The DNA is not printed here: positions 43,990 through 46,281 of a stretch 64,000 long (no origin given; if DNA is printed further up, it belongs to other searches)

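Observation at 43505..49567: Orphan Ni-CODH (CooS) with a poly-His tail, fused transcriptionally to a NitT/TauT-family ABC importer and flanked by Rrf2 and LysR regulators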

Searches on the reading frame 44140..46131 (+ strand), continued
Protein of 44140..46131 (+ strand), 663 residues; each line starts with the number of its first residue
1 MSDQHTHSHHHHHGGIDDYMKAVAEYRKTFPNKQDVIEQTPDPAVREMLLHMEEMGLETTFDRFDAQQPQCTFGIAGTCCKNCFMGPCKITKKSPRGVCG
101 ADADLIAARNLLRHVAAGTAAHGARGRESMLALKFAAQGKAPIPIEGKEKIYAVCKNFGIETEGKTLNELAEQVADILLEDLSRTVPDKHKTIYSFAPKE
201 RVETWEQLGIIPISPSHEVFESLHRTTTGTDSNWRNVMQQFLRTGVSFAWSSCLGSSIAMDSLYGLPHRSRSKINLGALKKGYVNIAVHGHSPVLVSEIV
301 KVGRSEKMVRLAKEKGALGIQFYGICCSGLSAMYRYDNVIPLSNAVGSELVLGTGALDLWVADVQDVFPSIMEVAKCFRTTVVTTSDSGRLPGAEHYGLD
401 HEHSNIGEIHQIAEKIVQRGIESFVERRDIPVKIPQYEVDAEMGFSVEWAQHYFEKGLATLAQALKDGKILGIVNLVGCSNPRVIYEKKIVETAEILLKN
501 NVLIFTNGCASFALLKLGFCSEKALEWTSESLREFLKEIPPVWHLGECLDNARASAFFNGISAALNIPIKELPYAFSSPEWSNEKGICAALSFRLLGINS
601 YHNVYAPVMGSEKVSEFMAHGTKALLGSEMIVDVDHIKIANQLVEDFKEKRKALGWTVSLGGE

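Call 18: find_homologous_proteins(query=window:44140-46131:+)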
Query window:44140-46131:+ (663 aa): 2718 proteins with E <= 0.001 among 8000 candidates; the best 120 are listed.
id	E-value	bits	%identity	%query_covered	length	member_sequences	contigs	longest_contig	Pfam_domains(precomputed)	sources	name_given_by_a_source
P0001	0.0e+0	1515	99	100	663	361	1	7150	PF03063.26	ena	-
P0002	0.0e+0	1384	89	100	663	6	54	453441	PF03063.26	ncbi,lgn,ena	-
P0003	0.0e+0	1359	89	97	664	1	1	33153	PF03063.26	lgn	-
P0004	0.0e+0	1353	88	97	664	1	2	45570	PF03063.26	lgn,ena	-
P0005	0.0e+0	1342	86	99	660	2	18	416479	PF03063.26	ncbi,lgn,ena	-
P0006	0.0e+0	1335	89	97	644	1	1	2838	PF03063.26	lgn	-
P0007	0.0e+0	1232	79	99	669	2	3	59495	PF03063.26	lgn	-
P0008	0.0e+0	1227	81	96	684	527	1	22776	PF03063.26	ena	-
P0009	0.0e+0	1208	79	98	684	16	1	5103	PF03063.26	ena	-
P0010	0.0e+0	1205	78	98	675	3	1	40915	PF03063.26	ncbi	ncbi:MAG: anaerobic carbon-monoxide dehydrogenase catalytic subunit [Mobilitalea sp.]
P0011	0.0e+0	1202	79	97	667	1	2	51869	PF03063.26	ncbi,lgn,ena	-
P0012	0.0e+0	1201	79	97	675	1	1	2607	PF03063.26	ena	-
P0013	0.0e+0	1199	78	97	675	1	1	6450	PF03063.26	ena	-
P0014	0.0e+0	1194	78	97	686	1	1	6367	PF03063.26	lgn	-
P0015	0.0e+0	1189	76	97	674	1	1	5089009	PF03063.26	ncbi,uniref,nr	ncbi:anaerobic carbon-monoxide dehydrogenase catalytic subunit [Anaeromicropila herbilytica]|uniref:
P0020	0.0e+0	1179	77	98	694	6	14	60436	PF03063.26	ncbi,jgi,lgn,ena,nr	ncbi:MAG: carbon monoxide dehydrogenase [Bacteroidales bacterium]|nr:carbon monoxide dehydrogenase [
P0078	0.0e+0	1139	75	97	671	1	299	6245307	PF03063.26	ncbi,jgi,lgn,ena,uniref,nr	ncbi:anaerobic carbon-monoxide dehydrogenase catalytic subunit [Blautia producta]|uniref:anaerobic c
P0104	0.0e+0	1135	73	98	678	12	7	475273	PF03063.26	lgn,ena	-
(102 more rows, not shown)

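Call 20: find_related_loci(query=A1, collection=genome_contigs, flank=10000)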
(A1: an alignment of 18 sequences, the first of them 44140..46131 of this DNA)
Query A1 (663 aa) in genome_contigs; peptide patterns used: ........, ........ (x = any residue, [..] = any of these).
594 stretches matched a pattern; 549 encode a relative of the query (tblastn E <= 1e-3); the best 80 are kept; 80 distinct loci.
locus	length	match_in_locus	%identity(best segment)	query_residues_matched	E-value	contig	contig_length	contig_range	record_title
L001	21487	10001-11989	99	1-663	0e+0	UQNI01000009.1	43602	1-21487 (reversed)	uncultured Ruminococcaceae bacterium isolate UMGS454 genome assembly, contig: NODE_553_length_43602_cov_4.010426, whole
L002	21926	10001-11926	89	16-657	0e+0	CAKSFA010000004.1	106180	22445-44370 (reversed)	MAG: uncultured Eubacteriales bacterium isolate REFINED_METABAT215_TOP10_CONTIGS_1500_ASSEMBLY_K77_MERGED__Hadza_MoBio_h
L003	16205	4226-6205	86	1-658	0e+0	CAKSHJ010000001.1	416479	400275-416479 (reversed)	MAG: uncultured Eubacteriales bacterium isolate REFINED_METABAT215_TOP10_CONTIGS_1500_ASSEMBLY_K77_MERGED__Hadza_MoBio_h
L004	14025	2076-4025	79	5-654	0e+0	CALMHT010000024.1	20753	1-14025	MAG TPA_asm: uncultured Prevotella sp. isolate ERR1414267_bin.9_CONCOCT_v1.1_MAG genome assembly, contig: ERZ1749901.312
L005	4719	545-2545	77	4-654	0e+0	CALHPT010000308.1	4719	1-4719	MAG TPA_asm: uncultured Tannerella sp. isolate ERR589721_bin.3_CONCOCT_v1.1_MAG genome assembly, contig: ERZ773257.5427,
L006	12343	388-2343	78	9-657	0e+0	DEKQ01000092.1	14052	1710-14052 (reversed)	MAG TPA_asm: Prevotellaceae bacterium UBA2718 UBA2718_contig_20070, whole genome shotgun sequence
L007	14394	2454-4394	78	13-656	0e+0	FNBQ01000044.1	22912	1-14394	Bacteroidales bacterium KHT7 genome assembly, contig: Ga0105823_144, whole genome shotgun sequence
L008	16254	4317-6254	78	14-656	0e+0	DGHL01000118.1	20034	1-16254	MAG TPA_asm: Prevotellaceae bacterium UBA3849 UBA3849_contig_10974, whole genome shotgun sequence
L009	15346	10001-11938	78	14-656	0e+0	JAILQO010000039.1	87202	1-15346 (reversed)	MAG: Bacteroidaceae bacterium isolate RUI360 k141_5667323_flag=0_multi=74.9915_len=87202, whole genome shotgun sequence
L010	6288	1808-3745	77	14-656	0e+0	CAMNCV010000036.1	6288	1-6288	MAG: uncultured Prevotellaceae bacterium isolate SRR873599_bin.37_metaWRAP_v1.3_MAG genome assembly, contig: ERZ1756080.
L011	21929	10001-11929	76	14-657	0e+0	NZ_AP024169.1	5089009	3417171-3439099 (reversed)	Anaeromicropila herbilytica strain TB5 chromosome, complete genome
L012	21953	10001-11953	77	9-656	0e+0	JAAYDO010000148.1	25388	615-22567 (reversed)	MAG: Bacteroidales bacterium isolate AS06rmzACSIP_563 316514_AS06, whole genome shotgun sequence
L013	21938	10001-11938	77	14-656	0e+0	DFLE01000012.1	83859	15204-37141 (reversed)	MAG TPA_asm: Prevotellaceae bacterium UBA3627 UBA3627_contig_6523, whole genome shotgun sequence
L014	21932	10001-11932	77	14-654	0e+0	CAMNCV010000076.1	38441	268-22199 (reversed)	MAG: uncultured Prevotellaceae bacterium isolate SRR873599_bin.37_metaWRAP_v1.3_MAG genome assembly, contig: ERZ1756080.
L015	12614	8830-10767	77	14-656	0e+0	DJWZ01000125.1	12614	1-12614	MAG TPA_asm: Prevotellaceae bacterium UBA7017 UBA7017_contig_18459, whole genome shotgun sequence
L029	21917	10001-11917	71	19-659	0e+0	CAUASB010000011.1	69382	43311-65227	MAG TPA_asm: uncultured Eggerthella sp. isolate ERR8263780_bin.14_MetaWRAP_v1.3_MAG genome assembly, contig: ERZ18534240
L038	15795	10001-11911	74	19-657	0e+0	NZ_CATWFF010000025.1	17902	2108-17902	MAG: uncultured Megasphaera sp. isolate ERR10960842_bin.1_MetaWRAP_v1.3_MAG ERZ18534435.648, whole genome shotgun sequen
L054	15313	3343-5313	68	4-656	0e+0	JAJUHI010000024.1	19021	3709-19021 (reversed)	MAG: Sporobacter termitidis isolate bin60 k141_384623_length_19021_cov_85.3874, whole genome shotgun sequence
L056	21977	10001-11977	67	2-660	0e+0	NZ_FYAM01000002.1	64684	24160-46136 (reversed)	Clostridium sp. BSD9I1, whole genome shotgun sequence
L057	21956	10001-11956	68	5-656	0e+0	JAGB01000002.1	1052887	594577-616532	Caldicoprobacter oshimai DSM 21659 K363DRAFT_scaffold00002.2_C, whole genome shotgun sequence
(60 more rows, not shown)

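Call 33: find_encoding_contigs(protein=window:44140-46131:+, flank=10000, max_places=3)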
Protein window:44140-46131:+ (663 aa): 23 contigs read that carry it; 3 places shown.
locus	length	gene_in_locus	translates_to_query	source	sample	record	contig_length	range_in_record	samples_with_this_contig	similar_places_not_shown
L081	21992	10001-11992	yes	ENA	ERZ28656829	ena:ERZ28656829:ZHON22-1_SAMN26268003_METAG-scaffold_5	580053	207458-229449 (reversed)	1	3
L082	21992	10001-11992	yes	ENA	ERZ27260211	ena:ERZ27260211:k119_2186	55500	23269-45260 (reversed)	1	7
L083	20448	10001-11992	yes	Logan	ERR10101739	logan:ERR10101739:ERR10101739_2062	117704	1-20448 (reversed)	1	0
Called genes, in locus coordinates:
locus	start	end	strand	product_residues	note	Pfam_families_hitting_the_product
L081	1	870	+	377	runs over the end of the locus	PF01264:Chorismate_synt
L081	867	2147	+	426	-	PF08501:Shikimate_dh_N, PF01202:SKI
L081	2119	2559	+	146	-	PF01220:DHquinase_II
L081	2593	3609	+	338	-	PF18152:DAHP_snth_FXD, PF00793:DAHP_synth_1, PF03102:NeuB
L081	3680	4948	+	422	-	PF00275:EPSP_synthase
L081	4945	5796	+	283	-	PF03446:NAD_binding_2 (faint), PF02153:PDH_N, PF20463:PDH_C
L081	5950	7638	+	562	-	PF01432:Peptidase_M3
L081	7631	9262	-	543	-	PF01943:Polysacc_synt, PF01554:MatE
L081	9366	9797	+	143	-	PF02082:Rrf2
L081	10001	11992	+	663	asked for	PF03063:Prismane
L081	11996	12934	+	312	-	PF13379:NMT1_2, PF09084:NMT1, PF12974:Phosphonate-bd, PF16868:NMT1_3 (weak)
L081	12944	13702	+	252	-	PF00528:BPD_transp_1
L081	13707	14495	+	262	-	PF02463:SMC_N (faint), PF00005:ABC_tran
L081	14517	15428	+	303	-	PF00126:HTH_1, PF03466:LysR_substrate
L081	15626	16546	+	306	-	PF06325:PrmA, PF05175:MTS, PF13489:Methyltransf_23 (weak), PF13649:Methyltransf_25 (weak), PF13847:Methyltransf_31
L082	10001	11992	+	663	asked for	PF03063:Prismane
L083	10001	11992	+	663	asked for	PF03063:Prismane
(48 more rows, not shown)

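Call 48: find_encoding_contigs(protein=P0078, flank=6000, max_places=1)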
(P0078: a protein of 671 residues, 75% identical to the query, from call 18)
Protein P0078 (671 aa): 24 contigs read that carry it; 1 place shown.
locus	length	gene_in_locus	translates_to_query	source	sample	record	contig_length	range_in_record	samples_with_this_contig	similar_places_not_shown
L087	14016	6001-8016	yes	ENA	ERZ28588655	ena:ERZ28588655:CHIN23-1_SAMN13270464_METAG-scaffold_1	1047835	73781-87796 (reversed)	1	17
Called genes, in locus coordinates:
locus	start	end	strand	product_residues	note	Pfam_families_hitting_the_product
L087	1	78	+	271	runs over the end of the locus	PF01554:MatE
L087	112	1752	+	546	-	PF13476:AAA_23 (faint), PF13555:AAA_29 (faint), PF00005:ABC_tran, PF00931:NB-ARC (faint), PF01926:MMR_HSR1 (faint), PF02463:SMC_N (faint), PF03193:RsgA_GTPase (faint), PF00005:ABC_tran, +3 more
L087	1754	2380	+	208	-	PF00132:Hexapep, PF14602:Hexapep_2 (weak)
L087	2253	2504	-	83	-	-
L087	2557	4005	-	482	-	PF00392:GntR, PF08279:HTH_11 (faint), PF13730:HTH_36 (faint), PF14502:HTH_41 (faint), PF00392:GntR (weak)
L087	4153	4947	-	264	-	PF03629:SASA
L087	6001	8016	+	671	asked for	PF03063:Prismane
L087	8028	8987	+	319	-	PF13379:NMT1_2, PF09084:NMT1, PF12974:Phosphonate-bd (faint)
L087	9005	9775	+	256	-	PF00528:BPD_transp_1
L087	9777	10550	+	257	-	PF02463:SMC_N (faint), PF00005:ABC_tran, PF13304:AAA_21 (faint)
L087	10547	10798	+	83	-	-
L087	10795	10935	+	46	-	-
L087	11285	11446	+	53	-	-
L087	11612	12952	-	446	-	PF03924:CHASE, PF00990:GGDEF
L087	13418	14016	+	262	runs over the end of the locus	PF01209:Ubie_methyltran, PF13489:Methyltransf_23, PF02353:CMAS (weak), PF13649:Methyltransf_25, PF13847:Methyltransf_31, PF08241:Methyltransf_11, PF08242:Methyltransf_12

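Call 49: find_encoding_contigs(protein=P0015, flank=6000, max_places=1)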
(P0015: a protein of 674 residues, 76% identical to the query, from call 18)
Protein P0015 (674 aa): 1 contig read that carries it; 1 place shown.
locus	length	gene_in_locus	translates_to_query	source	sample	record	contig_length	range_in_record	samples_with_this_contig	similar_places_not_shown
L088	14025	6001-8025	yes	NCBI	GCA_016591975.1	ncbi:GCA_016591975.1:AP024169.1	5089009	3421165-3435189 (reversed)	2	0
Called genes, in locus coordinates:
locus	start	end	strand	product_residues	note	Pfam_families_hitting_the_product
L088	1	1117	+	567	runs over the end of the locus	PF12729:4HB_MCP_1, PF00672:HAMP (weak), PF00015:MCPsignal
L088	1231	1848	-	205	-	PF02589:LUD_dom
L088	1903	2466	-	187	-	PF14278:TetR_C_8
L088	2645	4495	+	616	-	-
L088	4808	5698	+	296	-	PF01545:Cation_efflux, PF16916:ZT_dimer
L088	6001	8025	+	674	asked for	PF03063:Prismane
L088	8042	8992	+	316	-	PF13379:NMT1_2, PF09084:NMT1, PF16868:NMT1_3 (weak)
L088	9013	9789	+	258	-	PF00528:BPD_transp_1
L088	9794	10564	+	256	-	PF00005:ABC_tran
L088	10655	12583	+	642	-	PF00270:DEAD (faint), PF13307:Helicase_C_2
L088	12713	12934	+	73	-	-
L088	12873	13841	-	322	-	PF10114:PocR, PF00165:HTH_AraC (weak), PF12833:HTH_18, PF00165:HTH_AraC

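Call 50: find_encoding_contigs(protein=P0020, flank=6000, max_places=1)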
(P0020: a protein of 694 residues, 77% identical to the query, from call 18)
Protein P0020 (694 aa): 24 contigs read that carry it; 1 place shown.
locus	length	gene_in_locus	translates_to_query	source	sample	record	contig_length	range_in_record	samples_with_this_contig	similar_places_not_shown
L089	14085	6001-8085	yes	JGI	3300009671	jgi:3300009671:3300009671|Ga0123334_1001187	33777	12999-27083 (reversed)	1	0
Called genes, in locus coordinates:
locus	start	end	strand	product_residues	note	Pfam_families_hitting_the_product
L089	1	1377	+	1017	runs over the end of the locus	PF13715:CarbopepD_reg_2, PF07715:Plug, PF00593:TonB_dep_Rec_b-barrel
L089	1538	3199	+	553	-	PF14322:SusD-like_3, PF07980:SusD_RagB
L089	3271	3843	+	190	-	-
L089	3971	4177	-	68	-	-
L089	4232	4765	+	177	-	-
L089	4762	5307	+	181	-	PF02663:FmdE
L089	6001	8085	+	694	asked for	PF03063:Prismane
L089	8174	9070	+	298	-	PF12974:Phosphonate-bd (weak), PF13379:NMT1_2, PF09084:NMT1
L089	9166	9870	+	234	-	PF00528:BPD_transp_1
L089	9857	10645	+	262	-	PF00005:ABC_tran, PF13304:AAA_21 (faint)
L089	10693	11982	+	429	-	PF13372:Alginate_exp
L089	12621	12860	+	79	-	-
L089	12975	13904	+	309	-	PF13115:YtkA (weak)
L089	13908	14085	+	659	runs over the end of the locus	-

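Call 51: find_encoding_contigs(protein=P0104, flank=6000, max_places=1)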
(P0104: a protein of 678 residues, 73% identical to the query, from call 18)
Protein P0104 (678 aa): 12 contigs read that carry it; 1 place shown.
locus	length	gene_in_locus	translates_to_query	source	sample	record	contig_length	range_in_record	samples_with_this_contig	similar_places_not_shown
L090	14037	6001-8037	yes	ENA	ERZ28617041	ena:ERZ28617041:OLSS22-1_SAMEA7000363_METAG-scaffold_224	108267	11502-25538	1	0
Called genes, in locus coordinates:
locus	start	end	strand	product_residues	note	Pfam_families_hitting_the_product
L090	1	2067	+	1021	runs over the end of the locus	-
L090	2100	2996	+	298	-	PF00165:HTH_AraC (weak), PF12833:HTH_18, PF00165:HTH_AraC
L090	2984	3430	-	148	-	PF02082:Rrf2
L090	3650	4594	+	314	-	-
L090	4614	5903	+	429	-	PF01053:Cys_Met_Meta_PP, PF00155:Aminotran_1_2, PF01041:DegT_DnrJ_EryC1 (weak)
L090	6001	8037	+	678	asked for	PF03063:Prismane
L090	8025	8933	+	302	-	PF13379:NMT1_2, PF09084:NMT1, PF12974:Phosphonate-bd (weak)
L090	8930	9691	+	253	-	PF00528:BPD_transp_1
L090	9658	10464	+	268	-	PF00005:ABC_tran, PF02463:SMC_N (faint), PF00004:AAA (faint), PF13304:AAA_21 (faint)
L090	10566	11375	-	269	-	PF02311:AraC_binding (weak), PF12833:HTH_18, PF00165:HTH_AraC (weak)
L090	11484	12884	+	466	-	PF02056:Glyco_hydro_4, PF11975:Glyco_hydro_4C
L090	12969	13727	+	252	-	PF07596:SBP_bac_10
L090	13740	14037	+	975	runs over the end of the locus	PF06452:CBM9_1 (weak)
